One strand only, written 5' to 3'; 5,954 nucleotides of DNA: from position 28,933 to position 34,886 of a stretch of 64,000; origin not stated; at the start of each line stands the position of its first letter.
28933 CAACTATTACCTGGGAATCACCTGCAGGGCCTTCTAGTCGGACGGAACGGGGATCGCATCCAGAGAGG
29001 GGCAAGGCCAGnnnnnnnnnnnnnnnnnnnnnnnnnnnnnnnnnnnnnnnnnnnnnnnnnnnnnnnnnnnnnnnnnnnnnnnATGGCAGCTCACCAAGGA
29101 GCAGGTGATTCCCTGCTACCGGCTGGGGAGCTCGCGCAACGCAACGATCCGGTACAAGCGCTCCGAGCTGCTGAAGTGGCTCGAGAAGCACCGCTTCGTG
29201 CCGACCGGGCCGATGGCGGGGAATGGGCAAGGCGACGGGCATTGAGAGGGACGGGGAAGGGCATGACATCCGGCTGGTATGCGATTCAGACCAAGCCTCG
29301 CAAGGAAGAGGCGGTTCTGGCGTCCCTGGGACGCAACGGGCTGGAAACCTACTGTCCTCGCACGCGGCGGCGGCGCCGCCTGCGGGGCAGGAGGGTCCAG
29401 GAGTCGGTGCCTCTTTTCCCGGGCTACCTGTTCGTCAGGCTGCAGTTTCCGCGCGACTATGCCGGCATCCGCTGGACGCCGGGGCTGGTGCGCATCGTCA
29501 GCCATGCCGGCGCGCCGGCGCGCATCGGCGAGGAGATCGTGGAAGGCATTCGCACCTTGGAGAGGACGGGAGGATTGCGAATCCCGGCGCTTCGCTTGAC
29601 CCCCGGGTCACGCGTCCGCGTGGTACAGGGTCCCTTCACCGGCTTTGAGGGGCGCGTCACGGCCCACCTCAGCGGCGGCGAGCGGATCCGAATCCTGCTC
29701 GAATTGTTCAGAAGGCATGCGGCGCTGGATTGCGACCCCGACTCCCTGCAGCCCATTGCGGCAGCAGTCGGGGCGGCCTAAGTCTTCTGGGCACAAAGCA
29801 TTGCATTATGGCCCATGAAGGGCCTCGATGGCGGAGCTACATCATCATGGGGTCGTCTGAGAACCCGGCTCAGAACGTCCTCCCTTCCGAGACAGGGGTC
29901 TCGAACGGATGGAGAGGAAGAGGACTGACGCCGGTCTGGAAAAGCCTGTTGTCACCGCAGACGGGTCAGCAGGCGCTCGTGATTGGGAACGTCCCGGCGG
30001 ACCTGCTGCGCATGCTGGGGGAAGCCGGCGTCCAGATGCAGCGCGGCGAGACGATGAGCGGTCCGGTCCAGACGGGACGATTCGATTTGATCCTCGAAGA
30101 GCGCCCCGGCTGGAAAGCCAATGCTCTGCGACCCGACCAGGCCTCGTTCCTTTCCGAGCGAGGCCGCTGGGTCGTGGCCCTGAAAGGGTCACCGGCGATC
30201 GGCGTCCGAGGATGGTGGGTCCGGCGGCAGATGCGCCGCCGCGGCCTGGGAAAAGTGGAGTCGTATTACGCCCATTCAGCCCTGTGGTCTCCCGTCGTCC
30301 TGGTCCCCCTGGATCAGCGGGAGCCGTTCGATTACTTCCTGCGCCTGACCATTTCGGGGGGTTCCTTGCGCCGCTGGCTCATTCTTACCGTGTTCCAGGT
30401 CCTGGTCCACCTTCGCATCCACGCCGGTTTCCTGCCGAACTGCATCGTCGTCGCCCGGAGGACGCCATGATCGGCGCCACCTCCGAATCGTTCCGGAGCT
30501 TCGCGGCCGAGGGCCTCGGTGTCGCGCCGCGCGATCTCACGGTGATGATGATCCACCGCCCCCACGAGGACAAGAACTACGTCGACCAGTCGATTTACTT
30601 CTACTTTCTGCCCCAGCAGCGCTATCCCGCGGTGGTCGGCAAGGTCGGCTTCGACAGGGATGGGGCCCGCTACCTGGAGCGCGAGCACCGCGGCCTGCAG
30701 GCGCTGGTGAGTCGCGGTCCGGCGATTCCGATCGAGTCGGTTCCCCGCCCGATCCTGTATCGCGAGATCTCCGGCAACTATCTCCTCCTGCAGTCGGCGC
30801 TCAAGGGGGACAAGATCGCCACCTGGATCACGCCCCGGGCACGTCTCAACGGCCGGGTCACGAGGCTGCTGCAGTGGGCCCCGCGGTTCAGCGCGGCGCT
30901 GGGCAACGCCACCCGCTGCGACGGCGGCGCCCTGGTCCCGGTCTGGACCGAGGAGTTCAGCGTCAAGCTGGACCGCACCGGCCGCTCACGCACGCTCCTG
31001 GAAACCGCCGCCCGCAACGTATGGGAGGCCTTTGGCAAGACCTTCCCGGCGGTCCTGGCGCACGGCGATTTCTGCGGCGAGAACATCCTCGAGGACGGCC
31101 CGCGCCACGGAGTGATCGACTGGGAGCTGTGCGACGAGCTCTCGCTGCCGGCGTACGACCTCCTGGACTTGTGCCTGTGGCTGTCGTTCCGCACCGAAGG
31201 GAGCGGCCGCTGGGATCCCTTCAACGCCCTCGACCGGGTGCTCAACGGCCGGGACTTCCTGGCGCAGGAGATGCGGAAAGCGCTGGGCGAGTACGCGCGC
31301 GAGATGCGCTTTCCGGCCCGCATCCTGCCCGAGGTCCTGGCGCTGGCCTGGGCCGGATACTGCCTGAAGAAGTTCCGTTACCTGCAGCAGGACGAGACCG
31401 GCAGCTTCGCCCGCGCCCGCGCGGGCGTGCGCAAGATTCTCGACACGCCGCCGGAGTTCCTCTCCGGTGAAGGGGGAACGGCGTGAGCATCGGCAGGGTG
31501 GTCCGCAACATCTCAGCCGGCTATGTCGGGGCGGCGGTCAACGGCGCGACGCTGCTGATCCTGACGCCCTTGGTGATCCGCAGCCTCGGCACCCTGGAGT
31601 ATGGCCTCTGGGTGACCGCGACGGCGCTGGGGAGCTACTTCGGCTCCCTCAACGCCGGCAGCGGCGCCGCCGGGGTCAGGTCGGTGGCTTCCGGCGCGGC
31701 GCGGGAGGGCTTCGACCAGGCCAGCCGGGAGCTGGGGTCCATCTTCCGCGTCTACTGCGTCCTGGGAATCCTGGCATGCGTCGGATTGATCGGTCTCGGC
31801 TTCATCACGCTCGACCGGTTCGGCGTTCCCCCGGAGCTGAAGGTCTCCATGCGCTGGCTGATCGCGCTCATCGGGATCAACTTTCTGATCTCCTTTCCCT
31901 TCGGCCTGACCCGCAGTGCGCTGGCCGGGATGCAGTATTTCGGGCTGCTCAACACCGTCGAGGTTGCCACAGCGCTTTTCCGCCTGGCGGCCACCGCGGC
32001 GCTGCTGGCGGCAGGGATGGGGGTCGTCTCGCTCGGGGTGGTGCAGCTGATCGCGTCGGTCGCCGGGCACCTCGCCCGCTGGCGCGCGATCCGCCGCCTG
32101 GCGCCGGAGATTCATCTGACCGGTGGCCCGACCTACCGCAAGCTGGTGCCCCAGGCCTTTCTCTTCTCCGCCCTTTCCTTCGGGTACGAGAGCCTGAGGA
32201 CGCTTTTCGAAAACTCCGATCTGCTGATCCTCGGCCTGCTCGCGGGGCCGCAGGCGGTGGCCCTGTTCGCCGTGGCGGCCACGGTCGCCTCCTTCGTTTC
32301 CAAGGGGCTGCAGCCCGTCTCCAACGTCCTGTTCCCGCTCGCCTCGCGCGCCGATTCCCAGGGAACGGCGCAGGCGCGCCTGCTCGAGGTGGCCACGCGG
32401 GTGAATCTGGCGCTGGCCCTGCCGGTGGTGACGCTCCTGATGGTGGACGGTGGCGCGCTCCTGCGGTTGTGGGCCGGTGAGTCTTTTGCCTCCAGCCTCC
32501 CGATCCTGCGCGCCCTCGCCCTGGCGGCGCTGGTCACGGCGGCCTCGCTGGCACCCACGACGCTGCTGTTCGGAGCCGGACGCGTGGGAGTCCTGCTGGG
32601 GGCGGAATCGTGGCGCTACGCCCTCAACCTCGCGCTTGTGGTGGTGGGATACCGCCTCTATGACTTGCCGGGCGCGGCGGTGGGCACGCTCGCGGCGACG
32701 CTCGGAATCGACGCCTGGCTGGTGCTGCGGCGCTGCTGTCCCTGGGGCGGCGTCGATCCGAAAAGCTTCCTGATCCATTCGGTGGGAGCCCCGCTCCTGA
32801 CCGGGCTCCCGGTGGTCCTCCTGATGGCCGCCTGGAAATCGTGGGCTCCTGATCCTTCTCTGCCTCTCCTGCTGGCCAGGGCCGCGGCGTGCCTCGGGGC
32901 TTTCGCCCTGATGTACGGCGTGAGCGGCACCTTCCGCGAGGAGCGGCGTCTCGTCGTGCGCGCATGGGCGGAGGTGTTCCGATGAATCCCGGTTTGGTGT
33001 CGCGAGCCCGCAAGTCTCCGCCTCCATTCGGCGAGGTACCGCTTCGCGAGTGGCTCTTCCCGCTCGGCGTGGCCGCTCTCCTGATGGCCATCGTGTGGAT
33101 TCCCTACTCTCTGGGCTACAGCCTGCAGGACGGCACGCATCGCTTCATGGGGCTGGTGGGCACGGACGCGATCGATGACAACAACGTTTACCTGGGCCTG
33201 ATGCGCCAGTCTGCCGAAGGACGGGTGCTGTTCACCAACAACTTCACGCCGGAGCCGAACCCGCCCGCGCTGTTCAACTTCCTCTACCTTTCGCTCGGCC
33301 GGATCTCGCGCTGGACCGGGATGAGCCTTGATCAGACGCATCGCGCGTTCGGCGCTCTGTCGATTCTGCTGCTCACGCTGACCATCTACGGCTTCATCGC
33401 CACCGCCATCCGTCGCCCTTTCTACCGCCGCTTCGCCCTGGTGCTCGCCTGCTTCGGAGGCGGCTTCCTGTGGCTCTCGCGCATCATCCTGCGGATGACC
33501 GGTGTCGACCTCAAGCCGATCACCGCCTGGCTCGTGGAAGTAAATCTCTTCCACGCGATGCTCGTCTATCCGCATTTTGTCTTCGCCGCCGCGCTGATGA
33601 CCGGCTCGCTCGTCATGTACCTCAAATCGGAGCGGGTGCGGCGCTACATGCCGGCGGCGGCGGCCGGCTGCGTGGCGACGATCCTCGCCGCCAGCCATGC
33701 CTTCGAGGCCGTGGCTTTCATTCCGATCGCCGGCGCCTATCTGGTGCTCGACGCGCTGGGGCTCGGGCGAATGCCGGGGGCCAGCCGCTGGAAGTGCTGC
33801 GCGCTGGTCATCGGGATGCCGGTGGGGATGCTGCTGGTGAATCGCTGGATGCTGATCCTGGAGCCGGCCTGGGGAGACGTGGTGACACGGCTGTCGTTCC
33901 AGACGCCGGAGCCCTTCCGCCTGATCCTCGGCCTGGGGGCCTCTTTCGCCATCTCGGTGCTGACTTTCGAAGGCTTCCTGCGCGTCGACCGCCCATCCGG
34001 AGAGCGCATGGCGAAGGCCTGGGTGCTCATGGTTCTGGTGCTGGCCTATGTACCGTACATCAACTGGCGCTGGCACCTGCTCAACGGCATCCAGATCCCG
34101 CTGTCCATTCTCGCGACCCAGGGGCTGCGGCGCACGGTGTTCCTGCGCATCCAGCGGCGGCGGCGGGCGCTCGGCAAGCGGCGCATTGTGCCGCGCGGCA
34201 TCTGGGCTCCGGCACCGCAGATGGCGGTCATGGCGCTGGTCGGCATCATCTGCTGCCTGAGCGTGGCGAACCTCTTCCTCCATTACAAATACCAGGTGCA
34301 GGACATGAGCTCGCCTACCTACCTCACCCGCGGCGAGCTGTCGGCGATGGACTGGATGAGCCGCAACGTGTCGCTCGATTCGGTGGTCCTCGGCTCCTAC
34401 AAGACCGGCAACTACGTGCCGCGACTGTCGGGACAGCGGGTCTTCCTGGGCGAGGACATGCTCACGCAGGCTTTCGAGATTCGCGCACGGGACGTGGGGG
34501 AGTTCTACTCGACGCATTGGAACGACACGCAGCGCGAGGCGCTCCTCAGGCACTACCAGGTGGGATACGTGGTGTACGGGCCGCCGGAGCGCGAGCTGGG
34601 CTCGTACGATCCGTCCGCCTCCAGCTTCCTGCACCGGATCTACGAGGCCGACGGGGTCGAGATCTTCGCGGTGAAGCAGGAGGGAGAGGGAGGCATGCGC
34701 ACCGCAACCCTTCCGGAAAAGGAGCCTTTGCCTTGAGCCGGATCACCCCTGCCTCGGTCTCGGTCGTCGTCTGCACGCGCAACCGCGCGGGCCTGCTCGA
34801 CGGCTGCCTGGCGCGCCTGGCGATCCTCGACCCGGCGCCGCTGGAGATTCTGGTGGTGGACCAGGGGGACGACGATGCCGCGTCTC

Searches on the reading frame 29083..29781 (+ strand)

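Call 11: search_protein_families(library=pfam, proteins=[window:29083-29781:+], max_evalue=0.001)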
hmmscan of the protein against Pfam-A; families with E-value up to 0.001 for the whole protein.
window:29083-29781:+ (232 aa): 2 families
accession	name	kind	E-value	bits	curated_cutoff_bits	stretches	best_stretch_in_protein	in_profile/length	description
PF02357.24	NusG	-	3e-18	66.6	22.2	1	65-157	3-93/93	Transcription termination factor nusG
PF00467.35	KOW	-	0.00037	20.7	22.3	1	174-193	1-20/32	KOW motif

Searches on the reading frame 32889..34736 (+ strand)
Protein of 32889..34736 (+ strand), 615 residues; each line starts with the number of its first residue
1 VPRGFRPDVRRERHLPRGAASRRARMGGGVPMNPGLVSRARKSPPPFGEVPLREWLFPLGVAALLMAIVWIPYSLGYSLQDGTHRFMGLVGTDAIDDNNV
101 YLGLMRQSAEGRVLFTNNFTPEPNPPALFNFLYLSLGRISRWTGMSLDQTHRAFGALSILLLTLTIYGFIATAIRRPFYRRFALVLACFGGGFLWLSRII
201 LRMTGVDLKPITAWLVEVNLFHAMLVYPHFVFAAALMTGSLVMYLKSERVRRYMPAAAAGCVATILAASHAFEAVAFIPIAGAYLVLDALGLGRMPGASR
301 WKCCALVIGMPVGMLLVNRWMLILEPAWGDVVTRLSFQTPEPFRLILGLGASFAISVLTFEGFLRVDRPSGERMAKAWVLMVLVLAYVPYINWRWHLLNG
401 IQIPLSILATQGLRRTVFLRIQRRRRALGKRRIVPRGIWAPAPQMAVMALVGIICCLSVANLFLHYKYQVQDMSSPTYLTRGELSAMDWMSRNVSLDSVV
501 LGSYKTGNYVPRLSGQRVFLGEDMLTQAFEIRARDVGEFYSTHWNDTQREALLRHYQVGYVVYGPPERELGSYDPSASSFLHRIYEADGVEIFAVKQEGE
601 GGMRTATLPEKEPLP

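Call 11: search_protein_families(library=pfam, proteins=[window:32889-34736:+], max_evalue=0.001)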
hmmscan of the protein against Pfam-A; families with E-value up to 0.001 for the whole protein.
window:32889-34736:+ (615 aa): 0 families

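Call 53: search_protein_families(library=pfam, proteins=[window:32889-34736:+], max_evalue=1)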
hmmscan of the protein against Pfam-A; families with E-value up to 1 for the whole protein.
window:32889-34736:+ (615 aa): 0 families

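Call 85: search_protein_families(library=ncbifam, proteins=[window:32889-34736:+], max_evalue=0.1)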
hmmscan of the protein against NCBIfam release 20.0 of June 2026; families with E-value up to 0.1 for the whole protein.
window:32889-34736:+ (615 aa): 0 families
